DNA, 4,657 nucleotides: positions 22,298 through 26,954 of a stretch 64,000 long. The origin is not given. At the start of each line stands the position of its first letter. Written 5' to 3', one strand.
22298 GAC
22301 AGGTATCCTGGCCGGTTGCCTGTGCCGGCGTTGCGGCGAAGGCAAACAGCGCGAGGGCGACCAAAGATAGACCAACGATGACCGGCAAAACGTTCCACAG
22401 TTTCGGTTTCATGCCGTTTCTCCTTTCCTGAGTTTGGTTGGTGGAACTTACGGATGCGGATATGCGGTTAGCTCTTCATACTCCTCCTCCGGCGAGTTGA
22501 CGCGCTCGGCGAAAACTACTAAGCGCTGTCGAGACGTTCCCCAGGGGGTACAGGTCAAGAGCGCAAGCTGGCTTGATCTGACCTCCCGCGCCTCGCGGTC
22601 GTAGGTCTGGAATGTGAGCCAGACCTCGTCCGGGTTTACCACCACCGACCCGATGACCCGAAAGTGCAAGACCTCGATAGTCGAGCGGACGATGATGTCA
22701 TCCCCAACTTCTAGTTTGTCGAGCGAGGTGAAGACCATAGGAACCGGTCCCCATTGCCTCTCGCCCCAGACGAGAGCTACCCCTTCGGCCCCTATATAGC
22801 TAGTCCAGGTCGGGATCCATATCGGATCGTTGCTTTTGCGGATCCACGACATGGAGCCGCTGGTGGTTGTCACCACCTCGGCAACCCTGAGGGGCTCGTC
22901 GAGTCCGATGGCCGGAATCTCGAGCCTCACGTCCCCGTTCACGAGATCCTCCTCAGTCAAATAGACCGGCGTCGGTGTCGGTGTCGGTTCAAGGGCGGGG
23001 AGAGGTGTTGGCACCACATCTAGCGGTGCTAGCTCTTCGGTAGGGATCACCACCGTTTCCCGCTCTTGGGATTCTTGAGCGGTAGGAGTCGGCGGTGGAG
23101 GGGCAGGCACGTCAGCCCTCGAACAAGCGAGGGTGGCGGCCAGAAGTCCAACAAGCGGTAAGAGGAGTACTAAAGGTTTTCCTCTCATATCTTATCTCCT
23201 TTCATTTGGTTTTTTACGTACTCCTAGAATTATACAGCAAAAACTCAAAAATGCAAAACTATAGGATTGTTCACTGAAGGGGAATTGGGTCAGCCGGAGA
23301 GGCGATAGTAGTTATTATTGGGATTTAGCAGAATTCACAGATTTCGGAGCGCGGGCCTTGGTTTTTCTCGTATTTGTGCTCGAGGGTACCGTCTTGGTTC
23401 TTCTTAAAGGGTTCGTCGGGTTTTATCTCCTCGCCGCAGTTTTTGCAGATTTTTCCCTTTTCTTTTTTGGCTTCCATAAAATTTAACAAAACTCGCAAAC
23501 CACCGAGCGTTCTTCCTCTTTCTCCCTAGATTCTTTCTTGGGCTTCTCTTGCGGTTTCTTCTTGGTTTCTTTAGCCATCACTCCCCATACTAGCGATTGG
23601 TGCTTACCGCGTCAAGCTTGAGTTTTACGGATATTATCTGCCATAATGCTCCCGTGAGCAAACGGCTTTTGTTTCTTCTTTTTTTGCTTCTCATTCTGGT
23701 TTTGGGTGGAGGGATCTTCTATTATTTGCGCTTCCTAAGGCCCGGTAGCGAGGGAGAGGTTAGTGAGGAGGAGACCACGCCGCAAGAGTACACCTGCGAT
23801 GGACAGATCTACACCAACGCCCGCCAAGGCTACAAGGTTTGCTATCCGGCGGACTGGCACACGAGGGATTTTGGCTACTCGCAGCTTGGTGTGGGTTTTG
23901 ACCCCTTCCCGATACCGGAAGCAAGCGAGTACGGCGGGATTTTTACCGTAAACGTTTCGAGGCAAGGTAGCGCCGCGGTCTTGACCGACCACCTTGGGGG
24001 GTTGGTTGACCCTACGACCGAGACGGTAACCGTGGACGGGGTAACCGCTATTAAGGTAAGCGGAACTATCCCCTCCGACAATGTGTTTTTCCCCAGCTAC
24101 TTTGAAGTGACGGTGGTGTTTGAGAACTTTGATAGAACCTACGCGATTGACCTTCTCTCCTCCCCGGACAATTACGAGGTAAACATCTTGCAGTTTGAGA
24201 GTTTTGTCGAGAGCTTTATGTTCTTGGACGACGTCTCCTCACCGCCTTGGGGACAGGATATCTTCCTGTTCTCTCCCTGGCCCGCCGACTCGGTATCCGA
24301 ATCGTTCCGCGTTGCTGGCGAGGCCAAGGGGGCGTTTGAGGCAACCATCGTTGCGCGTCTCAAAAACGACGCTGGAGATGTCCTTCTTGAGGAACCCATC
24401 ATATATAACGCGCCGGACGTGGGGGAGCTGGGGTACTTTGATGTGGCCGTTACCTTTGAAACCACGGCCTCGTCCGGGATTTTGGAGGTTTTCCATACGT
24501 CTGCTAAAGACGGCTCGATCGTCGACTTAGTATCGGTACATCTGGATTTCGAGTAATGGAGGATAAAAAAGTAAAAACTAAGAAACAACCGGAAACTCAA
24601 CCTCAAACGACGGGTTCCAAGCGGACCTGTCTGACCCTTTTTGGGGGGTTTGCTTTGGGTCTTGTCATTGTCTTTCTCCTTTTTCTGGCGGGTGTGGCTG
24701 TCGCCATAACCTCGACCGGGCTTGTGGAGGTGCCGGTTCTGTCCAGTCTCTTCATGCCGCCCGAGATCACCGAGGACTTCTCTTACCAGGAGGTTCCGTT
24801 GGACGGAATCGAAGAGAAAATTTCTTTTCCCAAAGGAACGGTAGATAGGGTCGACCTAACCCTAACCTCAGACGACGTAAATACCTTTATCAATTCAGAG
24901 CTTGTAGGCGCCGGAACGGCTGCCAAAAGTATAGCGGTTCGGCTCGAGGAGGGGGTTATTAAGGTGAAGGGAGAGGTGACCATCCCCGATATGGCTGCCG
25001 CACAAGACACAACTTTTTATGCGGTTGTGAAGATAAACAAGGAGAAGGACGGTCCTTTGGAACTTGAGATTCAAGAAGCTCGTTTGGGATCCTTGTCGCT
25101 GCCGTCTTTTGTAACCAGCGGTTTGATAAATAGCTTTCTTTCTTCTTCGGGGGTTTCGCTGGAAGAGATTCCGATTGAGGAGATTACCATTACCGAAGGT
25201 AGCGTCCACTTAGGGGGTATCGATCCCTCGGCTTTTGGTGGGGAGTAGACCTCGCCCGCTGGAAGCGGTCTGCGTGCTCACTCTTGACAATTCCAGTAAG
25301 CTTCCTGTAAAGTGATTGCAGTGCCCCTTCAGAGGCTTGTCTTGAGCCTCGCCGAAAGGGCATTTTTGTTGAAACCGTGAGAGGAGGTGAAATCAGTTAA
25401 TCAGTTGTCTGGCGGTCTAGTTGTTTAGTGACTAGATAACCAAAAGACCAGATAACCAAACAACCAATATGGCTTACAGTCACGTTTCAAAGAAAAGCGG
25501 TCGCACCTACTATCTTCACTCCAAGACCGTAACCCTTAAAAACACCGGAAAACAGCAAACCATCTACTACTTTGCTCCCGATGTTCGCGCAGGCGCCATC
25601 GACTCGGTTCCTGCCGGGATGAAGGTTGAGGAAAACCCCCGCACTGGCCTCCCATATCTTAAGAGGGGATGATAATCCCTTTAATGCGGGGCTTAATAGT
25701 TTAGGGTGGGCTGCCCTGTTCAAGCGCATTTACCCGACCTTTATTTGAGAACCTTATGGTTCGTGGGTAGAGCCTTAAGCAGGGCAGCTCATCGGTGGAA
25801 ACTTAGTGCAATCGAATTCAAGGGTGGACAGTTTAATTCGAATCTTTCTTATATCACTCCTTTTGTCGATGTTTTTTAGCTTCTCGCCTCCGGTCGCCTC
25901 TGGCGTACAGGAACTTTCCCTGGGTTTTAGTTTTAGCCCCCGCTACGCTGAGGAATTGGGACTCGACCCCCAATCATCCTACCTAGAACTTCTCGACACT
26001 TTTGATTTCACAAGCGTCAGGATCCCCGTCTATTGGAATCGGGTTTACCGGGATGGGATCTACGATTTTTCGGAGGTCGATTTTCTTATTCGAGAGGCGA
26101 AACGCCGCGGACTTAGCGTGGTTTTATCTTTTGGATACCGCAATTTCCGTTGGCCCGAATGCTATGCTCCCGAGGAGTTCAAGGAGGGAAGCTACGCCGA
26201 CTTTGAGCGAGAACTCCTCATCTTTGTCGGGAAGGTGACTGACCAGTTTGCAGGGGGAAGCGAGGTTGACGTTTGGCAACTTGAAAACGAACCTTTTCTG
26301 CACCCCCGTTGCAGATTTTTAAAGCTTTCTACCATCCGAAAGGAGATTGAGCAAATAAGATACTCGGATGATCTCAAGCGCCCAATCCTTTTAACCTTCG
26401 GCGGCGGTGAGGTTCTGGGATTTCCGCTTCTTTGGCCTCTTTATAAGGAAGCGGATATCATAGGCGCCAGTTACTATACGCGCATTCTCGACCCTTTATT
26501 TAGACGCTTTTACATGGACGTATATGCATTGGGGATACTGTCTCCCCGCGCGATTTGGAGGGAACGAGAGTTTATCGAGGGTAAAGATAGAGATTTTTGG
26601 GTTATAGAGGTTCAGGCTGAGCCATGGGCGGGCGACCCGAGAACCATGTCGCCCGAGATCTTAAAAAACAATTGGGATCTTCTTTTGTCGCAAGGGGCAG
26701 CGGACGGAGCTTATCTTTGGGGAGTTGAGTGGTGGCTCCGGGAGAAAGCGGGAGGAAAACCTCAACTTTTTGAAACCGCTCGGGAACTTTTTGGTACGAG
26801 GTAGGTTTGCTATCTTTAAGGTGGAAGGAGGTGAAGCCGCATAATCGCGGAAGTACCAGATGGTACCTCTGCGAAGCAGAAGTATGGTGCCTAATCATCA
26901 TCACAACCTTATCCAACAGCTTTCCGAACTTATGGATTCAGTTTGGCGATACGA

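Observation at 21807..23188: Sortase next to a secreted protein with a non-LPXTG C-terminal sorting signal; the giant beta-helix protein carries the same signal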

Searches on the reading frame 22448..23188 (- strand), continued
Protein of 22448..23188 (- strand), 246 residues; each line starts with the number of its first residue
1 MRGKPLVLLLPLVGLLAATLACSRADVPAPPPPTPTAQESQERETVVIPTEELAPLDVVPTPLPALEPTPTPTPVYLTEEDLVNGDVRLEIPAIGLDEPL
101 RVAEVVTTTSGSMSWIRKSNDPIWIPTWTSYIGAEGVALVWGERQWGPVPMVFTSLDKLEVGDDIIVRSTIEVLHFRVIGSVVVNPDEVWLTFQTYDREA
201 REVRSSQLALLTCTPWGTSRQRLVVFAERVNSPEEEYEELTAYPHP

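Call 50: find_encoding_contigs(protein=P0002, flank=2000, max_places=2)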
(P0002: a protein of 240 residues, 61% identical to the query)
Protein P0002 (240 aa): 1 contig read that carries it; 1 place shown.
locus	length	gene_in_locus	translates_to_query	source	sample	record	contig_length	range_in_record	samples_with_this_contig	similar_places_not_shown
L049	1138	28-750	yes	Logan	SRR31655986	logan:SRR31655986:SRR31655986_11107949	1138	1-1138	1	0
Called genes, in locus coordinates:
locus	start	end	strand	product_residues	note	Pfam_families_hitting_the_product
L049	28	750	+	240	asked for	PF04203:Sortase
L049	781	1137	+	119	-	?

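Call 56: fold_search(model_id=the predicted structure, library=pdb)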
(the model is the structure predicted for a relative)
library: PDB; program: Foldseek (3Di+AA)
matches with E <= 10: 368; with E <= 0.001: 124
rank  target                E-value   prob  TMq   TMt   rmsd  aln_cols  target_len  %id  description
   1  2xwg_D                4.6e-10  1.00  0.44  0.58  10.8       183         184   22  Crystal structure of sortase C-1 from Actinomyces oris (formerly Actinomyces naeslundii) (released 2011-02-23)
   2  8t28                  5.5e-10  1.00  0.40  0.53   7.3       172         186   27  The crystal structure of SrtC2 sortase from Actinomyces oris (released 2024-04-17)
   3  9m2g_A                8.2e-10  1.00  0.42  0.59   9.4       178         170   24  Crystal Structure of the double mutant (Y128F and C222A) of Sortase E from Thermobifida fusca (released 2026-03-04)
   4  2xwg_C                9.2e-10  1.00  0.44  0.60   4.8       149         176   26  Crystal structure of sortase C-1 from Actinomyces oris (formerly Actinomyces naeslundii) (released 2011-02-23)
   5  9m5i_A                9.7e-10  1.00  0.41  0.58   9.6       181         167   23  Crystal Structure of the double mutant (P94A and Y128F) of Sortase E from Thermobifida fusca (released 2026-03-11)
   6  9j0t_A                9.7e-10  1.00  0.41  0.56   9.6       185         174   22  Crystal Structure of Sortase E mutant - C222A from Thermobifida fusca (released 2025-08-06)
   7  9m6n_A                1.2e-09  1.00  0.39  0.56   9.8       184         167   22  Crystal Structure of the double mutant (P94A and C222A) of Sortase E from Thermobifida fusca (released 2026-03-11)
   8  2xwg_E                1.2e-09  1.00  0.45  0.61   3.9       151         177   24  Crystal structure of sortase C-1 from Actinomyces oris (formerly Actinomyces naeslundii) (released 2011-02-23)
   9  9m4u_A                1.4e-09  1.00  0.39  0.54   9.8       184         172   22  Crystal Structure of Sortase E mutant P94A from Thermobifida fusca (released 2026-03-04)
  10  7cg9                  1.7e-09  1.00  0.43  0.54  10.8       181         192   20  Crystal structure of pilin-specific sortase SrtC1 from Lactobacillus rhamnosus GG (released 2022-03-02)
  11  7d6t_A                1.8e-09  1.00  0.44  0.57   6.7       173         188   24  X-ray structure of Clostridium perfringens sortase C with the C-terminal cell wall sorting motif. (released 2021-06-02)
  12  9m2n_A                1.9e-09  1.00  0.39  0.56   9.8       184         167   22  Crystal Structure of the double mutant (Y128A and C222A) of Sortase E mutant from Thermobifida fusca (released 2026-03-04)
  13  9iv0_A                1.9e-09  1.00  0.39  0.54   9.8       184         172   22  Crystal Structure of Sortase E mutant Y128F from Thermobifida fusca (released 2025-07-23)
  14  4d7w                  2.1e-09  1.00  0.43  0.55   4.4       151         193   24  Crystal structure of sortase C1 (SrtC1) from Streptococcus agalactiae (released 2015-08-19)
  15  2xwg_B                2.3e-09  1.00  0.41  0.54   5.2       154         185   23  Crystal structure of sortase C-1 from Actinomyces oris (formerly Actinomyces naeslundii) (released 2011-02-23)
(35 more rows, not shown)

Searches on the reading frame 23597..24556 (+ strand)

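Call 3: search_protein_families(library=pfam, proteins=[window:23597-24556:+], max_evalue=0.1)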
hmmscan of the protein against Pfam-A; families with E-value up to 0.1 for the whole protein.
window:23597-24556:+ (319 aa): 2 families
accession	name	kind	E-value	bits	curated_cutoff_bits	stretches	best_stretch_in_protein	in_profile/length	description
PF10648.15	Gmad2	-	6.3e-15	55.7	25.7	1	222-307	2-86/86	Immunoglobulin-like domain of bacterial spore germination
PF18933.6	PsbP_2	-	0.00057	20.4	27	1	56-209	34-184/184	PsbP-like protein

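Call 4: search_protein_families(library=ncbifam, proteins=[window:23597-24556:+], max_evalue=0.1)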
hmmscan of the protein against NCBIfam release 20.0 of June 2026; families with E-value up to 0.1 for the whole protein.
window:23597-24556:+ (319 aa): 0 families

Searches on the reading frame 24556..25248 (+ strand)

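Call 3: search_protein_families(library=pfam, proteins=[window:24556-25248:+], max_evalue=0.1)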
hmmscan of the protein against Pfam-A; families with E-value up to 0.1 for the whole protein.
window:24556-25248:+ (230 aa): 2 families
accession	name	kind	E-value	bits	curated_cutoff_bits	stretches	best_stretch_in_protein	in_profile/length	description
PF11209.13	LmeA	-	0.0021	18.6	27.3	1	99-219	95-214/217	LmeA-like phospholipid-binding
PF09911.14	DUF2140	-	0.068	13.1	34.3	1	96-184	44-128/187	Uncharacterized protein conserved in bacteria (DUF2140)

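Call 4: search_protein_families(library=ncbifam, proteins=[window:24556-25248:+], max_evalue=0.1)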
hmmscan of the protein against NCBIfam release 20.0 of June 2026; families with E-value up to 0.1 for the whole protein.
window:24556-25248:+ (230 aa): 1 family
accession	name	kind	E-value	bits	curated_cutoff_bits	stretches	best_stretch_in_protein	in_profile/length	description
TIGR04411.1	T2SS_GspN_Lepto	equivalog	0.024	14.1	50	0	141-212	150-194/280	type II secretion system protein GspN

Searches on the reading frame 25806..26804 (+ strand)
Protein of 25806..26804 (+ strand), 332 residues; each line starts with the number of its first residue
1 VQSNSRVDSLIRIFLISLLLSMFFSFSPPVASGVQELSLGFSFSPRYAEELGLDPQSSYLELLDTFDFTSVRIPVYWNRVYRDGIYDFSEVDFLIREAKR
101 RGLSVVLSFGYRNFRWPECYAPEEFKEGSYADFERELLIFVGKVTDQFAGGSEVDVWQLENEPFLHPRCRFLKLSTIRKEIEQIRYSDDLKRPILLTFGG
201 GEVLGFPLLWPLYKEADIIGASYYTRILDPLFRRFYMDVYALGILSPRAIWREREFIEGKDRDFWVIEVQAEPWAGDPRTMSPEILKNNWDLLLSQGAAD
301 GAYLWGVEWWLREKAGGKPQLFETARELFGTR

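Call 55: search_protein_families(library=pfam, proteins=[window:25806-26804:+], max_evalue=0.001)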
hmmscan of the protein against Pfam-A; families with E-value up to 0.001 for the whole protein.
window:25806-26804:+ (332 aa): 0 families

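Call 68: search_protein_families(library=pfam, proteins=[window:25806-26804:+], max_evalue=0.01)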
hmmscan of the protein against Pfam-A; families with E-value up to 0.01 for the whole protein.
window:25806-26804:+ (332 aa): 1 family
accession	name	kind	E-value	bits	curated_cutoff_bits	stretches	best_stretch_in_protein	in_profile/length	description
PF00150.24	Cellulase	-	0.0035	17.3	23.5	1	55-165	22-132/272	Cellulase (glycosyl hydrolase family 5)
